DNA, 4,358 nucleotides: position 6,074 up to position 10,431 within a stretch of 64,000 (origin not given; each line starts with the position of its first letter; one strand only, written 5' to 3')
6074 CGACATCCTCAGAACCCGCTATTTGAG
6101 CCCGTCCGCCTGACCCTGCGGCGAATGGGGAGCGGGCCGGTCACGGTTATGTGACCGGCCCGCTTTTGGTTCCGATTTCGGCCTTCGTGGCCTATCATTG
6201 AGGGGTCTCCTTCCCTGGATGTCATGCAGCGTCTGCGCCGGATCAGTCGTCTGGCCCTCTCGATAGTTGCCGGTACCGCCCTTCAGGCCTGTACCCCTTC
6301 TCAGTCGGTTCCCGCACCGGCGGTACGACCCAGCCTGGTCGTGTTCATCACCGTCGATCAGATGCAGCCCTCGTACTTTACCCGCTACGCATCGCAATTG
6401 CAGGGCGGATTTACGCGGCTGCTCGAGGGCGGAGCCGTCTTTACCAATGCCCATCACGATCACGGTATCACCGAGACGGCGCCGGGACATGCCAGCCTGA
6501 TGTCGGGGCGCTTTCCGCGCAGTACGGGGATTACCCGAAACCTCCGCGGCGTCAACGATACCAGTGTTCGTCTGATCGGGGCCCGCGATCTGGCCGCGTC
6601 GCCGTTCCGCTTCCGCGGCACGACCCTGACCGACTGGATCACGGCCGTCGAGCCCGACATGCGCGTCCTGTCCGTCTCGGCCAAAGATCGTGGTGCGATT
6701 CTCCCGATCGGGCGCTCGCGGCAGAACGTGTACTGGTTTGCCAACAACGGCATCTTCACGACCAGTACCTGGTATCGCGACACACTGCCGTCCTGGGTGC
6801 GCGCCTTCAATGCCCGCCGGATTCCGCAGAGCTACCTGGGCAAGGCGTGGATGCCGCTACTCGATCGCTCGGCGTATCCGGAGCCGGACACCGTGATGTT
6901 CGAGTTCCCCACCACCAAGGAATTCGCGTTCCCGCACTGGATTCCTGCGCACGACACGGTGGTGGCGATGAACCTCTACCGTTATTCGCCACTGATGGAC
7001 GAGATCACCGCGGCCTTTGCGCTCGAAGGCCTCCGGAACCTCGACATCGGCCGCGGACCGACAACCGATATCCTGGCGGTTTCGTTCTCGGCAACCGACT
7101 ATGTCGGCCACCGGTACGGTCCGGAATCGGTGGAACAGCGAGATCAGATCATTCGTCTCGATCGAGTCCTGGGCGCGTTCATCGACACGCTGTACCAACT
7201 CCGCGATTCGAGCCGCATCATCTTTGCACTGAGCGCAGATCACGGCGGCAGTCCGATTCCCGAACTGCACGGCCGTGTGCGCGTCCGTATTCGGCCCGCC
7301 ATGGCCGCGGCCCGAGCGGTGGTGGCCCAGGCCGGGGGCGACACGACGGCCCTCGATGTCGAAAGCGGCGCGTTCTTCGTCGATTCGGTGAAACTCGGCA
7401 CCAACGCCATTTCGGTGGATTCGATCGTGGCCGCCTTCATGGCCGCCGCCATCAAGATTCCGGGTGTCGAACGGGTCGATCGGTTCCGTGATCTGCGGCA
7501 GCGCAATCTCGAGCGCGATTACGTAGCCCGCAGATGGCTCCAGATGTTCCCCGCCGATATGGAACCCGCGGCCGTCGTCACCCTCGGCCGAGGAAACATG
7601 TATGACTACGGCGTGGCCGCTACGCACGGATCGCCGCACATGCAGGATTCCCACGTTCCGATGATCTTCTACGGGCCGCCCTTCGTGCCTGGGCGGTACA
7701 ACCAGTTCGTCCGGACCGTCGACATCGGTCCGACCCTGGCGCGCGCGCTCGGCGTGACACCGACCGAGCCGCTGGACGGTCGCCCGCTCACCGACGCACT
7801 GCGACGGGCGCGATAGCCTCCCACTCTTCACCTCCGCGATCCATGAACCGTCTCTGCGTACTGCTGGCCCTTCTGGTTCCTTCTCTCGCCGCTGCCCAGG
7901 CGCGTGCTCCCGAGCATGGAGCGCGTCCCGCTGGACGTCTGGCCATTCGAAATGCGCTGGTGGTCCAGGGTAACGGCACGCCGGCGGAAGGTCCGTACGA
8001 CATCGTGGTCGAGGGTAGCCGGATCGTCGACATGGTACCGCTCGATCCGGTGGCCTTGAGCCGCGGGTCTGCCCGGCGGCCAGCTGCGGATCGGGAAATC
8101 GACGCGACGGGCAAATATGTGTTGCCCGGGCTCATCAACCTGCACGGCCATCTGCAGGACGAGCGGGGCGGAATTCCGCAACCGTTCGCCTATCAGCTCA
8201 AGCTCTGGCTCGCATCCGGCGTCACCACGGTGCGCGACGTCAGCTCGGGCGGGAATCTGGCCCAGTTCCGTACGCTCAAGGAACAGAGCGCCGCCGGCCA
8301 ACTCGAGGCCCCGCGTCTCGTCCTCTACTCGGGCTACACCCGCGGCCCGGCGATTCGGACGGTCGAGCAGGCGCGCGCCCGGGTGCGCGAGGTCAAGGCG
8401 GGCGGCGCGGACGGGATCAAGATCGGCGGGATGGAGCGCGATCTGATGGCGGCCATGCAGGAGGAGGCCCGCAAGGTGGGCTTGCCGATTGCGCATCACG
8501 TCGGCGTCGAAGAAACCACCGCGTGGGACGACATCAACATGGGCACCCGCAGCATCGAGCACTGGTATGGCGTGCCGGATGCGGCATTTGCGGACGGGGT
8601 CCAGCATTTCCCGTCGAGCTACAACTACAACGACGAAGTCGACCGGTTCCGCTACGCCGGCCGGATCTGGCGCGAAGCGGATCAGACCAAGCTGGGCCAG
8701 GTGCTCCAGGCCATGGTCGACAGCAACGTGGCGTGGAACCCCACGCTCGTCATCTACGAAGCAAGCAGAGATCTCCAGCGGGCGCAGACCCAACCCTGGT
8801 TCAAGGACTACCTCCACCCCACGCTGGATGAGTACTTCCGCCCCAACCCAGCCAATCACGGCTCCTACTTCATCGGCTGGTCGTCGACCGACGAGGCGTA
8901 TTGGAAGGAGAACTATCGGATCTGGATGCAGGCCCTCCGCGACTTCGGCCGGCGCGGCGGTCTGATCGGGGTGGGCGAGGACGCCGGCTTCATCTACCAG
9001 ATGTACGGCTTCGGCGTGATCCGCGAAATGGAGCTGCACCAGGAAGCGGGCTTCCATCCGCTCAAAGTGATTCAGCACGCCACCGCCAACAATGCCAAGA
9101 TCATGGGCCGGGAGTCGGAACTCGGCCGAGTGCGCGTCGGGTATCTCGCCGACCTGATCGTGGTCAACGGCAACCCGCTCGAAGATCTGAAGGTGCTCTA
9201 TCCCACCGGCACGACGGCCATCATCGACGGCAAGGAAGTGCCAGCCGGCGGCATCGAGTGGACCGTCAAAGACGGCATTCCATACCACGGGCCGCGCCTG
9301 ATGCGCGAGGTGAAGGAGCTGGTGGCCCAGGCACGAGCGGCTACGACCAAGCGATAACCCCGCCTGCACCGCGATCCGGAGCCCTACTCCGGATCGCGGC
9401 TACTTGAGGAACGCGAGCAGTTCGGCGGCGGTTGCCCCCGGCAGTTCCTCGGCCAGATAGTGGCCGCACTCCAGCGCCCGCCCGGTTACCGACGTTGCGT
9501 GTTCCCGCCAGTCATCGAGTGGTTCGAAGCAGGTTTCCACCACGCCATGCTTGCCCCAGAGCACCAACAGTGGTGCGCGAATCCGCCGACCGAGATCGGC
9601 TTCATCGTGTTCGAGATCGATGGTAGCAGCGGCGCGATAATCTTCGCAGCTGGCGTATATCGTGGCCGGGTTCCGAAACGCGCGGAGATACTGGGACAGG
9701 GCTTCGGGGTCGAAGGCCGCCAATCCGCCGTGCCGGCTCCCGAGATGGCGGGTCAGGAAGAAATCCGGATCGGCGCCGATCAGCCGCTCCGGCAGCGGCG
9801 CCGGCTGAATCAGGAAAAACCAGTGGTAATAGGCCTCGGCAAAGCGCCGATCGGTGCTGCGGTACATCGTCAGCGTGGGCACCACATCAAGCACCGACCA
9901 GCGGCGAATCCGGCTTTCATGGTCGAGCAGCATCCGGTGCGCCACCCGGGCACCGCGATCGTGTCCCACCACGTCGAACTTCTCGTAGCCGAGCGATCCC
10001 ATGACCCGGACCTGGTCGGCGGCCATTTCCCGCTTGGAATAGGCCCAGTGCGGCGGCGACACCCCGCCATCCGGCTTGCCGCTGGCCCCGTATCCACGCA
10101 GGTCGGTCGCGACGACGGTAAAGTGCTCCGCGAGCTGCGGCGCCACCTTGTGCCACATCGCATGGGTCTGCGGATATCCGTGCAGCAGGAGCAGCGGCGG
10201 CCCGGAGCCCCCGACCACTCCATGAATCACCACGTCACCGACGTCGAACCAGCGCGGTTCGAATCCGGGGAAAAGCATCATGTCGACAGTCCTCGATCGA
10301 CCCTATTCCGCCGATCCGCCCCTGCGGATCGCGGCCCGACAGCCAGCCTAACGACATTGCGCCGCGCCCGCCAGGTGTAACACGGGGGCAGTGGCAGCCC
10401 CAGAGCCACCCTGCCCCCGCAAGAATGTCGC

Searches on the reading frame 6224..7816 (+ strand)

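Call 77: search_protein_families(library=pfam, proteins=[window:6224-7816:+], max_evalue=0.01)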
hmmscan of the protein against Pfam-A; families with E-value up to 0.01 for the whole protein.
window:6224-7816:+ (530 aa): 2 families
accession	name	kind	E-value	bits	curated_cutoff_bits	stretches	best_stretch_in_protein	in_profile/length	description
PF01663.27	Phosphodiest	-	2.5e-28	100.1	23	1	39-349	1-227/342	Type I phosphodiesterase / nucleotide pyrophosphatase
PF00884.28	Sulfatase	-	5.9e-08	32.8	25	0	38-107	2-71/301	Sulfatase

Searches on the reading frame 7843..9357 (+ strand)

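Call 9: search_protein_families(library=pfam, proteins=[window:7843-9357:+], max_evalue=0.001)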
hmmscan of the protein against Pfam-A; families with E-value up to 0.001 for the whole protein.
window:7843-9357:+ (504 aa): 2 families
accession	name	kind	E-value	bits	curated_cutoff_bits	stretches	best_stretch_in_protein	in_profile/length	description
PF01979.26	Amidohydro_1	-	4e-22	79.3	25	2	363-466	233-345/345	Amidohydrolase family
PF07969.17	Amidohydro_3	-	2e-13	51.1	29.7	1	407-446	410-449/472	Amidohydrolase family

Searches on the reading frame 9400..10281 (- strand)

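Call 9: search_protein_families(library=pfam, proteins=[window:9400-10281:-], max_evalue=0.001)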
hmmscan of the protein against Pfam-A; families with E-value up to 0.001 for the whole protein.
window:9400-10281:- (293 aa): 3 families
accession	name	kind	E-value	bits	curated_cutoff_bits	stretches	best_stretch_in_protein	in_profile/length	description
PF00561.26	Abhydrolase_1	-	2.7e-26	93.2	25.8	1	28-245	1-209/245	alpha/beta hydrolase fold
PF12697.13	Abhydrolase_6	-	6.5e-14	53.5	26.3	1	30-286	1-216/217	Alpha/beta hydrolase family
PF12146.15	Hydrolase_4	-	0.00028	20.7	27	1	31-126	8-102/239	Serine aminopeptidase, S33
